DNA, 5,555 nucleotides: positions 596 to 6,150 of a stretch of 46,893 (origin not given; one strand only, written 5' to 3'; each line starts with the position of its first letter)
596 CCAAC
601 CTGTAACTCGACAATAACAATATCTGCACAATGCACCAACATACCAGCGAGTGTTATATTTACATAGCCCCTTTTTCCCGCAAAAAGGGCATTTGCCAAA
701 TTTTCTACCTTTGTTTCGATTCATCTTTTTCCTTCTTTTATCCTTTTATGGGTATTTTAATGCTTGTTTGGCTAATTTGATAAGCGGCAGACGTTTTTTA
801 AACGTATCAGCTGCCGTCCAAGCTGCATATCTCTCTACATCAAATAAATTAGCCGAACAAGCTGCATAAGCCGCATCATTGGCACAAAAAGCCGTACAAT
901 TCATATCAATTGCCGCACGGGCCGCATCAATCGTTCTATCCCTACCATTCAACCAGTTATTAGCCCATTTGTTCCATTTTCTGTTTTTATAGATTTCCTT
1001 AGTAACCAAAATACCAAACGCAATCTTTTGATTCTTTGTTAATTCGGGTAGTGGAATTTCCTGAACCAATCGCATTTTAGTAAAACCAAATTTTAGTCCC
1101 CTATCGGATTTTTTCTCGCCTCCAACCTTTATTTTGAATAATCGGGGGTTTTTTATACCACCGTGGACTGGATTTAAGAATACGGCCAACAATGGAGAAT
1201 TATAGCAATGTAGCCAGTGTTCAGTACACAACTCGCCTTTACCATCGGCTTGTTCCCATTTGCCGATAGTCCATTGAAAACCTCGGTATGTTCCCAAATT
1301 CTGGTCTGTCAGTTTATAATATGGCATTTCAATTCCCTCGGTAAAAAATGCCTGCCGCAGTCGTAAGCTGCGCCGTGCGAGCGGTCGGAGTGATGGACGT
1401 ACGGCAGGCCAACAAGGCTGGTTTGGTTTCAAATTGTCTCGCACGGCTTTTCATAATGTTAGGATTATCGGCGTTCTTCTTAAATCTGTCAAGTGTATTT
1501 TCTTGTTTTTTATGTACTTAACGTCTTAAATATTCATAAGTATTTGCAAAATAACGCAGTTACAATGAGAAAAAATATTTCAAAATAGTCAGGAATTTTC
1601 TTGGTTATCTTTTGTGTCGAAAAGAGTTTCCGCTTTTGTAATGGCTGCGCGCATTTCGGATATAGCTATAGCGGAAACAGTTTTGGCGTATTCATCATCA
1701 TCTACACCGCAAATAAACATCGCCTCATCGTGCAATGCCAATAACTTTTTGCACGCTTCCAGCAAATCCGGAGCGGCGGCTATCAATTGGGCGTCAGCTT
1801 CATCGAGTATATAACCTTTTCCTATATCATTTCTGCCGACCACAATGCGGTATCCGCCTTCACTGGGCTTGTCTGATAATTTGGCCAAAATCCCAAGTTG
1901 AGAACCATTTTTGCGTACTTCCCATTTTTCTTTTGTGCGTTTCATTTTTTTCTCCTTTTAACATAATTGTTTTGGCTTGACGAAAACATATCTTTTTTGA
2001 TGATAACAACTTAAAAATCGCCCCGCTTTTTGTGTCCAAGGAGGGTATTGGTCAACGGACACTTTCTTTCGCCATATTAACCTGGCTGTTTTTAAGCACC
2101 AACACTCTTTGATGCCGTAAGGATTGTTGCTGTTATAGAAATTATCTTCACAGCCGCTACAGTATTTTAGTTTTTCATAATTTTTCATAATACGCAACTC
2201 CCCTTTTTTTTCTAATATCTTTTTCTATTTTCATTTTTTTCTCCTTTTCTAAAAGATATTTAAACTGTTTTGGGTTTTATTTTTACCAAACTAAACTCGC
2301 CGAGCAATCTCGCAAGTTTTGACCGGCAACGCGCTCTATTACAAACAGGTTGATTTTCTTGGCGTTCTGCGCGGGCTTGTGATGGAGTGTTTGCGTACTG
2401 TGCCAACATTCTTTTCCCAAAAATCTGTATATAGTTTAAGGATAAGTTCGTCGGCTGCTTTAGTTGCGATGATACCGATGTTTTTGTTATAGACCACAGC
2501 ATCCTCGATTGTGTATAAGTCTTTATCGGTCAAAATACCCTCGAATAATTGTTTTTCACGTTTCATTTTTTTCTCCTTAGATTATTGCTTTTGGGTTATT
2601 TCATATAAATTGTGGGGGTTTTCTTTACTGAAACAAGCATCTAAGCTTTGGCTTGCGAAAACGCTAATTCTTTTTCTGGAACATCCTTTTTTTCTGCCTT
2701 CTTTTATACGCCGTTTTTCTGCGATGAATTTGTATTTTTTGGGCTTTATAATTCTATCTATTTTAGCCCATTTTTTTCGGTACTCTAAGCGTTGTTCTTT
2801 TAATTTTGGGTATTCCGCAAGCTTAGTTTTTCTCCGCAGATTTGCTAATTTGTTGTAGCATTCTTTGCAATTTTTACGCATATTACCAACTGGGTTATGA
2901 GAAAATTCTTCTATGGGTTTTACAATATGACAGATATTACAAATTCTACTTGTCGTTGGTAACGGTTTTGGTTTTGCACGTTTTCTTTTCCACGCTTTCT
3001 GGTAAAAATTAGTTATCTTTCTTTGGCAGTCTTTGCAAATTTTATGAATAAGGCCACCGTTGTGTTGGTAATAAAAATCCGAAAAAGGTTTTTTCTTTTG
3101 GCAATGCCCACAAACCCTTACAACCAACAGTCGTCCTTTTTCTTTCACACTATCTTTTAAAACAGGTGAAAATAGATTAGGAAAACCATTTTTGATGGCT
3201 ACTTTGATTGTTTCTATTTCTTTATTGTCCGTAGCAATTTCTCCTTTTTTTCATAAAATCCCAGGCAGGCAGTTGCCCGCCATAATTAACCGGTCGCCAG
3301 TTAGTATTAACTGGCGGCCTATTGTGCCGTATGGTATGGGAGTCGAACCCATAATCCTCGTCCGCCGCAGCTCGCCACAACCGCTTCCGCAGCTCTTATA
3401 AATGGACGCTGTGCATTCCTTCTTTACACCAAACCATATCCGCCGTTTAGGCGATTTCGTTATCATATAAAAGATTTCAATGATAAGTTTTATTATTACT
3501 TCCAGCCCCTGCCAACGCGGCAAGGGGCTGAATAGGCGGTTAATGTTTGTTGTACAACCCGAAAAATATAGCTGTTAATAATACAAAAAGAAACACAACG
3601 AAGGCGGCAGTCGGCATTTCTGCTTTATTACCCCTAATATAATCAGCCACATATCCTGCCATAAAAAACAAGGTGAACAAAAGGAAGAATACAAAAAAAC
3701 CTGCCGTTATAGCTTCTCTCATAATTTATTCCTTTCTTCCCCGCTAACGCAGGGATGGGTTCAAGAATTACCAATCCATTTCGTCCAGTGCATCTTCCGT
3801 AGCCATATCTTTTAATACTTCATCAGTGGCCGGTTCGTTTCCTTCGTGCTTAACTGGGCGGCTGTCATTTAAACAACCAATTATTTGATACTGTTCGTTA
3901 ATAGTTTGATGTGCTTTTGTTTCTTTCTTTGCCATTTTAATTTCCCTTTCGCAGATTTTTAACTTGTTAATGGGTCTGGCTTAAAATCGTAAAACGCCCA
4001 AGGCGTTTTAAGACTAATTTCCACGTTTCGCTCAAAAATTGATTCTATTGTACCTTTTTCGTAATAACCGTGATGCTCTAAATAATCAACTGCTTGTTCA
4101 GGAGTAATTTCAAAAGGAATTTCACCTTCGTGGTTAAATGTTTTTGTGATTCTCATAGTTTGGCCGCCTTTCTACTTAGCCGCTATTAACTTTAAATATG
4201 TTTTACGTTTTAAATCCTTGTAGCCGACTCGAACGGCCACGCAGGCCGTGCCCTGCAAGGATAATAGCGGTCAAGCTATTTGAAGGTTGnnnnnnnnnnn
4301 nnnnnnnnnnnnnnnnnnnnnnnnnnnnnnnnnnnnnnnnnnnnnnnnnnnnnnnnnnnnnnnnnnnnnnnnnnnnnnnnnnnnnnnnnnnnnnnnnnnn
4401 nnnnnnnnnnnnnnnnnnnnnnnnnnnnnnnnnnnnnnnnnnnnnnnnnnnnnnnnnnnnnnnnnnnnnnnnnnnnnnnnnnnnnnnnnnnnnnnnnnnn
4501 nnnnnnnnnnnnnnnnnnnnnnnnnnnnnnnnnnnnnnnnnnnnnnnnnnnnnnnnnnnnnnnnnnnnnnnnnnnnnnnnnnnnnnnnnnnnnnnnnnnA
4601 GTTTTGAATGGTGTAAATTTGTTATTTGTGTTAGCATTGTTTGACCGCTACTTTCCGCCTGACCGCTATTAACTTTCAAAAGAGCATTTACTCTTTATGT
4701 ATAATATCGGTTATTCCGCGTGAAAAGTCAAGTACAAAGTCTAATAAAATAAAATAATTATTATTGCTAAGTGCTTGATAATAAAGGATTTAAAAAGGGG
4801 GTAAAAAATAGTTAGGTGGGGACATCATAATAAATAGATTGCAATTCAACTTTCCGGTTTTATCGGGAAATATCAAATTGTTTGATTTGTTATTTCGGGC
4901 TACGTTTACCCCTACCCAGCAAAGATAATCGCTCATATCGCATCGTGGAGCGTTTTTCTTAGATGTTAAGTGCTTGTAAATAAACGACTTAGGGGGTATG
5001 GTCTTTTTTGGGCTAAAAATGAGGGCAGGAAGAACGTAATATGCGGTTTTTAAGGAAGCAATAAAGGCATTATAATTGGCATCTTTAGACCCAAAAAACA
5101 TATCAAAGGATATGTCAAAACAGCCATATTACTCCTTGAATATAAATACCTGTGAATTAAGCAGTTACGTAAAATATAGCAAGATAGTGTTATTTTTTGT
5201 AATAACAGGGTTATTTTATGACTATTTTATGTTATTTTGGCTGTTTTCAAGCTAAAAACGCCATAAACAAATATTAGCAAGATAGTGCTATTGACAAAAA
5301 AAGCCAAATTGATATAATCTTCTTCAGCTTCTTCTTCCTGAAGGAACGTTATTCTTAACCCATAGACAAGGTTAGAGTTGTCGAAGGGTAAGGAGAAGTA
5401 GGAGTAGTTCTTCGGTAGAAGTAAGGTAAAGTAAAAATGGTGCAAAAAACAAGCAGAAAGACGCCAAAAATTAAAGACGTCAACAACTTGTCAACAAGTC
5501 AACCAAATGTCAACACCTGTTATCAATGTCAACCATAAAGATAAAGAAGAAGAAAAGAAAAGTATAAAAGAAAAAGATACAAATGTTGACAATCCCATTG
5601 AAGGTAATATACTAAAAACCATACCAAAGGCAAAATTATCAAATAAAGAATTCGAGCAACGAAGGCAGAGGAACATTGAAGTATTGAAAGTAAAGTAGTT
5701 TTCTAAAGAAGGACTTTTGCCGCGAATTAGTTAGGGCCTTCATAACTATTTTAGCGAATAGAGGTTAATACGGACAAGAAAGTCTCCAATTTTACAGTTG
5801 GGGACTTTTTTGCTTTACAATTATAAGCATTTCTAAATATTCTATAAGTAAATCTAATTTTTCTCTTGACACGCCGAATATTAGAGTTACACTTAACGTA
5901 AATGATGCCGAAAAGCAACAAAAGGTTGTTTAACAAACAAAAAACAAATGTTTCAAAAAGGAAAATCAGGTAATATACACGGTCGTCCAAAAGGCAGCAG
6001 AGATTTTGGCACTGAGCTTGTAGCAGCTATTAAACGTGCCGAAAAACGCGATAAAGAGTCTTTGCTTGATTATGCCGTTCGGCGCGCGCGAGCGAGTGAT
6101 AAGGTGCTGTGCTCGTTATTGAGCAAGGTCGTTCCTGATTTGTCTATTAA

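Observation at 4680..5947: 1.2-kb divergent control region with two near-consensus promoters, a GTCAAC iteron array and duplicated 18-nt boxes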

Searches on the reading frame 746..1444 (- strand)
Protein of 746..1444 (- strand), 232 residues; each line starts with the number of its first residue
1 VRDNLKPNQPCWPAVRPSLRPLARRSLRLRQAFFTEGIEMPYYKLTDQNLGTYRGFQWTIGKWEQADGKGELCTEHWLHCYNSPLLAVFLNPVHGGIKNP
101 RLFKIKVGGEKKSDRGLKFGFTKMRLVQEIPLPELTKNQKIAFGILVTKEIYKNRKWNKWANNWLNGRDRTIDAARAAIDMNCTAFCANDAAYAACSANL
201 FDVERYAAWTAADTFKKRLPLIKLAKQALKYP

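Call 11: search_protein_families(library=phrogs, proteins=[window:746-1444:-], max_evalue=0.01)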
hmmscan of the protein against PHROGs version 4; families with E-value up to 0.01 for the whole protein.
window:746-1444:- (232 aa): 0 families

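Call 12: search_protein_families(library=pfam, proteins=[window:746-1444:-], max_evalue=0.01)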
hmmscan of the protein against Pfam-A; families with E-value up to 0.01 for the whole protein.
window:746-1444:- (232 aa): 1 family
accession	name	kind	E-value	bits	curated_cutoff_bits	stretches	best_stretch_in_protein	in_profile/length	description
PF24703.2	DUF7666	-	6.2e-11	43.1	27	1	42-137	3-94/95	Domain of unknown function (DUF7666)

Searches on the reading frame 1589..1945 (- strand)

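Call 18: search_protein_families(library=pfam, proteins=[window:1589-1945:-], max_evalue=0.01)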
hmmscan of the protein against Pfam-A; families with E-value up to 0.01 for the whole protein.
window:1589-1945:- (118 aa): 0 families

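Call 47: search_protein_families(library=phrogs, proteins=[window:1589-1945:-], max_evalue=0.01)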
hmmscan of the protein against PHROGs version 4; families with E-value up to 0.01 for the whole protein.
window:1589-1945:- (118 aa): 1 family
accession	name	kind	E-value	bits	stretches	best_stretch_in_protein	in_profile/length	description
phrog_1273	-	unknown function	1.1e-12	49.3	1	1-106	6-98/103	-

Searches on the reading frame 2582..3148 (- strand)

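Call 11: search_protein_families(library=phrogs, proteins=[window:2582-3148:-], max_evalue=0.01)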
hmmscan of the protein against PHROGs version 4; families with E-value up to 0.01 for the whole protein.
window:2582-3148:- (188 aa): 8 families
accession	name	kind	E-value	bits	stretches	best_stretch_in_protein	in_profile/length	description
phrog_2255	-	DNA, RNA and nucleotide metabolism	3.6e-09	37.4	2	11-55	54-98/211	HNH endonuclease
phrog_5558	-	moron, auxiliary metabolic gene and host takeover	4.4e-08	34.4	2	11-58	66-114/130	Lar-like restriction alleviation protein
phrog_2633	-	DNA, RNA and nucleotide metabolism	9.4e-07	30.1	2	63-118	9-58/142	endonuclease VII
phrog_15951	-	unknown function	7.4e-06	26.8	1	11-42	4-35/61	-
phrog_2340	-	DNA, RNA and nucleotide metabolism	1.7e-05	26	1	66-137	7-90/171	endonuclease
phrog_1035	-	DNA, RNA and nucleotide metabolism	2.3e-05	25.4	1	12-145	7-148/271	endonuclease VII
phrog_2539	-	unknown function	0.00049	21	0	10-49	97-133/229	-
phrog_4921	-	unknown function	0.0057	17.7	0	65-109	61-99/116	-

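Call 12: search_protein_families(library=pfam, proteins=[window:2582-3148:-], max_evalue=0.01)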
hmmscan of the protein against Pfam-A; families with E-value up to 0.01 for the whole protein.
window:2582-3148:- (188 aa): 3 families
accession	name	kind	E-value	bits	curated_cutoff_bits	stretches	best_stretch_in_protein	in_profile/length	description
PF12898.13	Stc1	-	4.3e-06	27.6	24.8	1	13-98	2-83/84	Stc1 domain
PF20120.5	DUF6510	-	0.0084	16.4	26.4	0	10-49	26-65/86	Family of unknown function (DUF6510)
PF18275.7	His_Me_b4a2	-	0.0085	16.6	25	1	68-98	12-47/52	His-Me finger endonuclease beta4-alpha2 domain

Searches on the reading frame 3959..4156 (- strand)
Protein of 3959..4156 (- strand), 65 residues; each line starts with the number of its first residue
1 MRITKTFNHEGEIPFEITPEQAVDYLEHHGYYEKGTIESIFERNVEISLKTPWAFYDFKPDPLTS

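Call 11: search_protein_families(library=phrogs, proteins=[window:3959-4156:-], max_evalue=0.01)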
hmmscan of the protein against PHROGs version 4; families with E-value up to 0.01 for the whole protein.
window:3959-4156:- (65 aa): 0 families

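Call 12: search_protein_families(library=pfam, proteins=[window:3959-4156:-], max_evalue=0.01)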
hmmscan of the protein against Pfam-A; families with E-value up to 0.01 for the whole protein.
window:3959-4156:- (65 aa): 0 families

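Call 49: find_encoding_contigs(protein=window:3959-4156:-, flank=3000, max_places=10)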
Protein window:3959-4156:- (65 aa): 5 contigs read that carry it; 1 place shown.
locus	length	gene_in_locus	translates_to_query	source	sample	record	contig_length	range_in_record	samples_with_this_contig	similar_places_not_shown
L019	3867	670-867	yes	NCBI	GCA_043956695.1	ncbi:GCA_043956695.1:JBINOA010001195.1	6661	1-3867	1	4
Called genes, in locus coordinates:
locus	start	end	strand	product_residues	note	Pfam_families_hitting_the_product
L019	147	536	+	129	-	-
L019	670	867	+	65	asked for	-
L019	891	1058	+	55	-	-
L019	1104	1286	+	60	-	-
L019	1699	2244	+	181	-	PF12898:Stc1 (faint)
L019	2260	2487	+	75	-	-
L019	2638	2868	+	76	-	-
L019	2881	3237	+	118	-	PF27050:Phage_P22_Y8K6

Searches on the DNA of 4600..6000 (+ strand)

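Call 7: search_dna_similar(query=window:4680-5947:+, collection=phages, mode=distant, max_rows=30)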
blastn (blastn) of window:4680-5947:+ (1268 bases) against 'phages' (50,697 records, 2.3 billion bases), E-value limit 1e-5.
No match.
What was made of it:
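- On Ceduovirus c2-type origin: There is no DNA similarity to any phage record (call 7).
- Closest known: Lactococcus Ceduovirus. Different: There is no sequence similarity (call 7).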

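Call 38: search_rna_families(source=window, start=4600, end=6000, threshold=evalue, max_evalue=10)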
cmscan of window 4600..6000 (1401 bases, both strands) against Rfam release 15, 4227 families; matches with E-value up to 10: 9.
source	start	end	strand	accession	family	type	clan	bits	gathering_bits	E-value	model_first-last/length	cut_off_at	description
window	5773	5848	-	RF00506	Thr_leader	Cis-reg; leader;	-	22.3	55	0.19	1-118/118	no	Threonine operon leader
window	5077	5184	-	RF02579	tsr26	Gene; sRNA;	-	20.3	141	3.9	1-122/122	no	S. aureus tsr26 small RNA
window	5746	5814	+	RF00506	Thr_leader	Cis-reg; leader;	-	18.7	55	1.4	1-118/118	no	Threonine operon leader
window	5105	5171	+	RF02107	DLEU2_3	Gene; lncRNA;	-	18.6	60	8.4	1-76/76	no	Deleted in lymphocytic leukemia 2 conserved region 3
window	5777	5813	+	RF00489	ctRNA_p42d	Gene; antisense;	-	17.4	50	1.7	1-46/46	no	ctRNA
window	5741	5814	+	RF01859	Phe_leader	Cis-reg; leader;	-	17.4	55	8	1-125/125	no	Phenylalanine leader peptide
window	5403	5452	-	RF03462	mir-4677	Gene; miRNA;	-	16.3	80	5.2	1-59/59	no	mir-4677 microRNA precursor family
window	5261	5370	-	RF01965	RMST_4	Gene; lncRNA;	-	15.3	40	7.5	1-108/108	no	Rhabdomyosarcoma 2 associated transcript conserved region 4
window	5232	5399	-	RF01261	snR82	Gene; snRNA; snoRNA; HACA-box;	CL00040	14.5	60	1.9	1-270/270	no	Small nucleolar RNA snR82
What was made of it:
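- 5322..5431 (+): Leader stem-loop at the 5' end of the P1 transcript. A pyrimidine-rich 5' arm pairs with a purine-rich AGGAG-like arm. No Rfam family matches, even at E <= 10 (call 38).
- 5775..5818 (+): Intrinsic terminator: a 17-bp stem followed by a T-run. It closes the P1/P2 unit. The weak Rfam hits here only reflect the hairpin (call 38).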

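Call 100: search_dna_similar(query=window:4680-5947:+, collection=plasmids, mode=distant, max_rows=10, max_evalue=0.001)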
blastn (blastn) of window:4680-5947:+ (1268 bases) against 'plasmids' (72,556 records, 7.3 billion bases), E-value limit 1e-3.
No match.
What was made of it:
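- There is no sequence similarity to any phage or plasmid origin (calls 7, 100).
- Tried and rejected: DNA similarity of the region to 50,697 phage records and 72,556 plasmids gave no match (calls 7, 100).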

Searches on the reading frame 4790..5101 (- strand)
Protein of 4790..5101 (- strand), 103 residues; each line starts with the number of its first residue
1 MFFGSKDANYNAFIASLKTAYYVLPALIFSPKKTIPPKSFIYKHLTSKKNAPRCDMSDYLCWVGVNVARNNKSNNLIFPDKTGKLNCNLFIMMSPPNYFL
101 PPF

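Call 11: search_protein_families(library=phrogs, proteins=[window:4790-5101:-], max_evalue=0.01)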
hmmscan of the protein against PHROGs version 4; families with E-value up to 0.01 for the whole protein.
window:4790-5101:- (103 aa): 0 families

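Call 12: search_protein_families(library=pfam, proteins=[window:4790-5101:-], max_evalue=0.01)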
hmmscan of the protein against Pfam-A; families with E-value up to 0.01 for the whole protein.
window:4790-5101:- (103 aa): 0 families

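Call 51: find_encoding_contigs(protein=window:4790-5101:-, flank=3000, max_places=10)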
Protein window:4790-5101:- (103 aa): no gene with exactly this product is on record in the collection.
